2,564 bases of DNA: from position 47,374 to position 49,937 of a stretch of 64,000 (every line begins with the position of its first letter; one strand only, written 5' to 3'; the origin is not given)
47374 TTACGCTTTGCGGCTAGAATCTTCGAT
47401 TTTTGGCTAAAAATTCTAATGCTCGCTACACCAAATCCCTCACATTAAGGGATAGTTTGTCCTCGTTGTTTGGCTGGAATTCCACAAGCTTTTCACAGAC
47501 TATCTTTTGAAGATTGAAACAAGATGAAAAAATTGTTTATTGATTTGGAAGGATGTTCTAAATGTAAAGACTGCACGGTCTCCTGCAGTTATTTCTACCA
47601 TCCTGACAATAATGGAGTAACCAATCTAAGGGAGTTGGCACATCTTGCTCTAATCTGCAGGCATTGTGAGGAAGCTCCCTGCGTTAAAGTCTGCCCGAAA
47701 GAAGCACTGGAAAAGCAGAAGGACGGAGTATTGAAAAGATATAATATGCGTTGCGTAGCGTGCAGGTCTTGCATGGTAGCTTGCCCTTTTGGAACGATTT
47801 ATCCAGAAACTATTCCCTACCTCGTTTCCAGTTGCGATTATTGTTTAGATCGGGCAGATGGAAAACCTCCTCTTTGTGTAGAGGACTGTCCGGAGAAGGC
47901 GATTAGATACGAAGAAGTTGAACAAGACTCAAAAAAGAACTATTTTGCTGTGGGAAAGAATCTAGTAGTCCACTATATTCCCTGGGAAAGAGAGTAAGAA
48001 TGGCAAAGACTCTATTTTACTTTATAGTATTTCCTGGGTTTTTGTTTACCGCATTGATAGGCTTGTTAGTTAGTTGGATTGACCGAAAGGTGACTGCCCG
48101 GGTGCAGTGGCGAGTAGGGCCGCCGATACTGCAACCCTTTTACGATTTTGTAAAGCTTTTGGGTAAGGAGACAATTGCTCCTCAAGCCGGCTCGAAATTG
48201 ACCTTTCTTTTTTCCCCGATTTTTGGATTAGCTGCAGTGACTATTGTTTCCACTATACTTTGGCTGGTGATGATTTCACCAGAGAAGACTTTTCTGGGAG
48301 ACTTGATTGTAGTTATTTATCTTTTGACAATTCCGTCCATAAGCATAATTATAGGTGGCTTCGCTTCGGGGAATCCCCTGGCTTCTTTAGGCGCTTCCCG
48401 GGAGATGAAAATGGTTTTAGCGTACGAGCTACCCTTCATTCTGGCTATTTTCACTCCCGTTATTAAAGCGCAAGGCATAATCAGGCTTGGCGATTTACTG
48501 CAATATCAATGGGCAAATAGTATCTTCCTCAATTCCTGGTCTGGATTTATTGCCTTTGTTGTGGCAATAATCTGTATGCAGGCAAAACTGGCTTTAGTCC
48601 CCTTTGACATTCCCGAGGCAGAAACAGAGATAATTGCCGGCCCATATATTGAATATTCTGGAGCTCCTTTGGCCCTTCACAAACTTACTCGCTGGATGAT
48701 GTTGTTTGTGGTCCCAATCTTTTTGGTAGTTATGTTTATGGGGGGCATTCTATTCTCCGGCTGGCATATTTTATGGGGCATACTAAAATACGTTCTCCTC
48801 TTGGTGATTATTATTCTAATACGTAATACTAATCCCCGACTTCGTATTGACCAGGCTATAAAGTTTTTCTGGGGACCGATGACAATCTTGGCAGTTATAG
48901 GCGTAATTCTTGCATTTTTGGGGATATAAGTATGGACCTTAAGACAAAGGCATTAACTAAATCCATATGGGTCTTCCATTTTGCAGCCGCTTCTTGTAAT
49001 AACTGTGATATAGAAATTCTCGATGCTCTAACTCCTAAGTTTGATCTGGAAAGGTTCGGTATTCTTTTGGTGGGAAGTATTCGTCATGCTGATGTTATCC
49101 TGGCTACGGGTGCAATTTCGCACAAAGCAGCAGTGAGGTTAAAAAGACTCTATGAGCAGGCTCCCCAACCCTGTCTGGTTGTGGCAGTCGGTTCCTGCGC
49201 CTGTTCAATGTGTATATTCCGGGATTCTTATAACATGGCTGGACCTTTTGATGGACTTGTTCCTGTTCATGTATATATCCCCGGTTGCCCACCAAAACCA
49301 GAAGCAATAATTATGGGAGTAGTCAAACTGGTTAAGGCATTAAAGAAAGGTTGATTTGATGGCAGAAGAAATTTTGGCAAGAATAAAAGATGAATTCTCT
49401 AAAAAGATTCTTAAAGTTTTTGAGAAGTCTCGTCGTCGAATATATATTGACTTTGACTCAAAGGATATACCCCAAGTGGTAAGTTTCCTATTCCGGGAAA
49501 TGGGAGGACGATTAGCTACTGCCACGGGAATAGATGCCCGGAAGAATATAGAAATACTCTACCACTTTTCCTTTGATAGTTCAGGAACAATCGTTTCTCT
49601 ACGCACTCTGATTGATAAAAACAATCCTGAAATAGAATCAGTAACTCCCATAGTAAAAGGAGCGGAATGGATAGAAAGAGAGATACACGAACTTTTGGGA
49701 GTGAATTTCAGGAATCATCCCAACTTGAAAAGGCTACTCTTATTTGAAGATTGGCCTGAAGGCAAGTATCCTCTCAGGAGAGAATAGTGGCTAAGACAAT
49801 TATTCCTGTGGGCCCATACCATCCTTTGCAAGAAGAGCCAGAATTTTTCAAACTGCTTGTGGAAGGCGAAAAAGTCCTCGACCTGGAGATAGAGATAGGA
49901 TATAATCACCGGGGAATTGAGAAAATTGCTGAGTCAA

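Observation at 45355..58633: Membrane-bound group 4 hydrogenase with Mrp module, headed by an NAD(P)-linked AsrA/AsrB-like pair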

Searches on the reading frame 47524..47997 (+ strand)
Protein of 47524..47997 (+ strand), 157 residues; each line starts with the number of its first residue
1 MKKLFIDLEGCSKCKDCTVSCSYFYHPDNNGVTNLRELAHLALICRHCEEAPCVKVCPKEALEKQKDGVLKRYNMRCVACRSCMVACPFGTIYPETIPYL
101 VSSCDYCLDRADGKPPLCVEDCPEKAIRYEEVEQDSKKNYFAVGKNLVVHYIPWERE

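Call 3: search_protein_families(library=pfam, proteins=[window:47524-47997:+], max_evalue=0.01)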
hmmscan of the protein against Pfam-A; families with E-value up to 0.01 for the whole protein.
window:47524-47997:+ (157 aa): 12 families
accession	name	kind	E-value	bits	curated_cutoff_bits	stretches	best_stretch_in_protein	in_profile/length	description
PF13247.11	Fer4_11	-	5.2e-15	55.9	26.2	1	41-129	6-97/100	4Fe-4S dicluster domain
PF13187.11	Fer4_9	-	1.5e-10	41.3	27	2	76-127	1-52/52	4Fe-4S dicluster domain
PF12838.12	Fer4_7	-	8.2e-09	36.2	27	1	45-90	2-51/52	4Fe-4S dicluster domain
PF13237.11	Fer4_10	-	7.1e-08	32.7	25.5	2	75-123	7-53/53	4Fe-4S dicluster domain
PF13484.11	Fer4_16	-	5.8e-07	30.6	30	0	45-68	2-22/66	4Fe-4S double cluster binding domain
PF12837.12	Fer4_6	-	1.3e-05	25.4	25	1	76-91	8-23/24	4Fe-4S binding domain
PF12797.12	Fer4_2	-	1.4e-05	25.2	24.5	2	76-89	9-22/22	4Fe-4S binding domain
PF00037.32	Fer4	-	2.7e-05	24.2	21.1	1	76-93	7-24/24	4Fe-4S binding domain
PF25160.1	LdpA_Fe-S-bd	-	6.8e-05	23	27.6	1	50-93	6-44/49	LdpA Fe-S cluster-binding domain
PF12800.12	Fer4_4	-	0.0017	19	24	0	76-90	3-17/17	4Fe-4S binding domain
PF14697.11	Fer4_21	-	0.0019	18.7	35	1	45-90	8-55/59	4Fe-4S dicluster domain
PF12798.12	Fer4_3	-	0.01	17.1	27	0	77-90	1-14/15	4Fe-4S binding domain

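Call 29: search_protein_families(library=ncbifam, proteins=[window:47524-47997:+], max_evalue=0.00001)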
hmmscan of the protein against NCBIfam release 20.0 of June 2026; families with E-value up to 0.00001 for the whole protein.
window:47524-47997:+ (157 aa): 22 families
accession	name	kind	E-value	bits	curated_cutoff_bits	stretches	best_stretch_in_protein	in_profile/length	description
TIGR02951.1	DMSO_dmsB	equivalog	9.3e-22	77.8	214.1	1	29-135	48-156/161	DMSO/selenate family reductase complex B subunit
NF009408.0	PRK12769.1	equivalog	1.8e-19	69.3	1003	1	36-129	47-144/659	formate-dependent uric acid utilization protein AegA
NF045797.1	DsrO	equivalog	5.6e-18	65.2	200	1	38-127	96-198/235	sulfate reduction electron transfer complex DsrMKJOP subunit DsrO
NF009451.0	PRK12809.1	equivalog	5e-17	61.4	1154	1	11-129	12-136/639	formate-dependent uric acid utilization protein YgfT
TIGR03149.1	cyt_nit_nrfC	equivalog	3.7e-16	59.2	377.6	1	43-137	92-189/225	cytochrome c nitrite reductase Fe-S protein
NF008134.0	PRK10882.1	equivalog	4.4e-16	58.8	263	1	37-133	105-209/329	hydrogenase 2 operon protein HybA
NF045715.1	sulf_resp_HmcB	equivalog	4.5e-16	58.8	420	1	43-132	105-198/307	sulfate respiration complex iron-sulfur protein HmcB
NF045766.1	PhenlGlyoxDHPadI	equivalog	4.7e-16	58.6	700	1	7-132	10-138/443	NADH-dependent phenylglyoxylate dehydrogenase subunit beta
NF011569.0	PRK14993.1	equivalog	5.7e-16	58.7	416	1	4-126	46-182/244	tetrathionate reductase subunit TtrB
NF007658.0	PRK10330.1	equivalog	5e-15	55.5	260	1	42-92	55-104/181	electron transport protein HydN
NF038355.1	FDH3_beta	equivalog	8.2e-15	55.3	240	1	3-95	4-105/180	formate dehydrogenase FDH3 subunit beta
NF041715.1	arsenate_red_ArrB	equivalog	2.7e-14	53.3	450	1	36-92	48-104/233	arsenate respiratory reductase iron-sulfur subunit ArrB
TIGR01582.1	FDH-beta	equivalog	2.3e-12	46.6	334.7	1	45-136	93-186/283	formate dehydrogenase subunit beta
TIGR03478.1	DMSO_red_II_bet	subfamily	2.7e-12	46.2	480.7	1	40-132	126-220/321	DMSO reductase family type II enzyme, iron-sulfur subunit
NF041782.1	mnquin_red_QrcC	equivalog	3.3e-12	46.6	400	1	29-91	49-115/239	menaquinone reductase iron-sulfur cluster-binding subunit QrcC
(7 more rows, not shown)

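Call 51: search_solved_structures(query=window:47524-47997:+, max_evalue=0.00001)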
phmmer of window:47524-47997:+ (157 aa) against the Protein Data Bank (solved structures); distinct sequences matched with E-value up to 0.00001: 23.
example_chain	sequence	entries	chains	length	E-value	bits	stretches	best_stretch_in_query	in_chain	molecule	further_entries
6cz7_B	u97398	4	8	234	1.8e-16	63.5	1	5-92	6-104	4Fe-4S ferredoxin, iron-sulfur binding domain protein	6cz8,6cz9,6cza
9mqx_E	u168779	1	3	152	2.7e-15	59.7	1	2-135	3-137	Fe-S-cluster-containing hydrogenase subunit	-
2vpw_B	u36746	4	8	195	3.1e-14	56.2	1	5-133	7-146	NRFC PROTEIN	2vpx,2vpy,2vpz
7qv7_A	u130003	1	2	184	8.5e-14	54.8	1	6-92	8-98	Hydrogen dependent carbon dioxide reductase subunit HycB3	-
7qv7_B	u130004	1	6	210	8.8e-14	54.8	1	41-92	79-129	Hydrogen dependent carbon dioxide reductase subunit HycB4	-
8c0z_C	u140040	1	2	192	3.7e-13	52.7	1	2-132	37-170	Iron-sulfur cluster-binding protein potential subunit of aldehyde oxidoreductase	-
7z0s_B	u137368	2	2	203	3.4e-12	49.6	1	7-92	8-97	Formate hydrogenlyase subunit 2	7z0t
4ydd_B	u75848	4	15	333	5.5e-12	49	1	39-134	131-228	DMSO reductase family type II enzyme, iron-sulfur subunit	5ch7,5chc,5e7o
1kqf_B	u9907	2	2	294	2.4e-11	46.9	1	45-130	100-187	FORMATE DEHYDROGENASE, NITRATE-INDUCIBLE, IRON-SULFUR SUBUNIT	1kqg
9vap_B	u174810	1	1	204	1e-10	44.9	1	39-97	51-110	4Fe-4S dicluster domain-containing protein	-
2ivf_B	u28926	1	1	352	5.6e-10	42.4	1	39-128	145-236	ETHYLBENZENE DEHYDROGENASE BETA-SUBUNIT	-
1q16_B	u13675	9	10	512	7e-09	38.8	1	39-129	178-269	Respiratory nitrate reductase 1 beta chain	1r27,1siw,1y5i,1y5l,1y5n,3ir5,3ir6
3egw_B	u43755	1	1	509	8.8e-09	38.5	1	39-129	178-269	Respiratory nitrate reductase 1 beta chain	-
1y4z_B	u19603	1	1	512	8.9e-09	38.5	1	39-129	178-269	Respiratory nitrate reductase 1 beta chain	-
30gj_B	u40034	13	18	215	6.2e-08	35.8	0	45-131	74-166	Formate dehydrogenase, beta subunit, putative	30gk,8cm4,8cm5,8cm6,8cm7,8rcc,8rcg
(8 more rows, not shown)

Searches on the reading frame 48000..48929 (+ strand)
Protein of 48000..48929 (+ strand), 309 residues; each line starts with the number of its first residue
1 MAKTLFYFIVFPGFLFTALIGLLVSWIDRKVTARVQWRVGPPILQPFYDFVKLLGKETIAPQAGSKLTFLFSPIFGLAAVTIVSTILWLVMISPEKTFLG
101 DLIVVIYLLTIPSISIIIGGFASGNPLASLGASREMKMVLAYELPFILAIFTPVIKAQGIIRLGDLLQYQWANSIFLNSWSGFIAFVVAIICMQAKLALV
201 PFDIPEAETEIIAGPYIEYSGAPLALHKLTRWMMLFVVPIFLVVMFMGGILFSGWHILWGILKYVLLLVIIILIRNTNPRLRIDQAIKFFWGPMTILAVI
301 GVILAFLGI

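Call 3: search_protein_families(library=pfam, proteins=[window:48000-48929:+], max_evalue=0.01)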
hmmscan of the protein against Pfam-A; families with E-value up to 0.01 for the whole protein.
window:48000-48929:+ (309 aa): 1 family
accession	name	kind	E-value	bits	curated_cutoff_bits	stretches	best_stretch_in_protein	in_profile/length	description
PF00146.26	NADHdh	-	9e-67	226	27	1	15-305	8-297/298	NADH dehydrogenase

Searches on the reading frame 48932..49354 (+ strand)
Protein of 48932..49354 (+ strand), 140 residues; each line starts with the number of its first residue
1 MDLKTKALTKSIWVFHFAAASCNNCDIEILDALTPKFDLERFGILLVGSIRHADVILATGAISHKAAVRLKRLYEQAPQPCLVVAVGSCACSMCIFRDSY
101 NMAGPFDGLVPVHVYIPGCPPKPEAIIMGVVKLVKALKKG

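Call 3: search_protein_families(library=pfam, proteins=[window:48932-49354:+], max_evalue=0.01)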
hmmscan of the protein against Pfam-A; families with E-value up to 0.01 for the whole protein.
window:48932-49354:+ (140 aa): 1 family
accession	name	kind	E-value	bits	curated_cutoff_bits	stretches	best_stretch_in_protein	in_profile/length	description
PF01058.29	Oxidored_q6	-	1.4e-27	96.4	27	1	22-133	1-128/128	NADH ubiquinone oxidoreductase, 20 Kd subunit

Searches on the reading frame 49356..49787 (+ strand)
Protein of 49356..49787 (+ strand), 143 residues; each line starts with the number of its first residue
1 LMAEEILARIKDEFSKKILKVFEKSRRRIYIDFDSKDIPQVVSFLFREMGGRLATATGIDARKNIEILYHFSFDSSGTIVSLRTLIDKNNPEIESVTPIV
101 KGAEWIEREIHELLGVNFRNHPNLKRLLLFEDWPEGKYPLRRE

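Call 3: search_protein_families(library=pfam, proteins=[window:49356-49787:+], max_evalue=0.01)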
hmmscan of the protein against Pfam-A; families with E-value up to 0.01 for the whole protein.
window:49356-49787:+ (143 aa): 1 family
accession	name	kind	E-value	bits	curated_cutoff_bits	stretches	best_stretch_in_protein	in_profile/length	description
PF00329.25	Complex1_30kDa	-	5.1e-27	95.3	22.5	1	33-142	3-116/124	Respiratory-chain NADH dehydrogenase, 30 Kd subunit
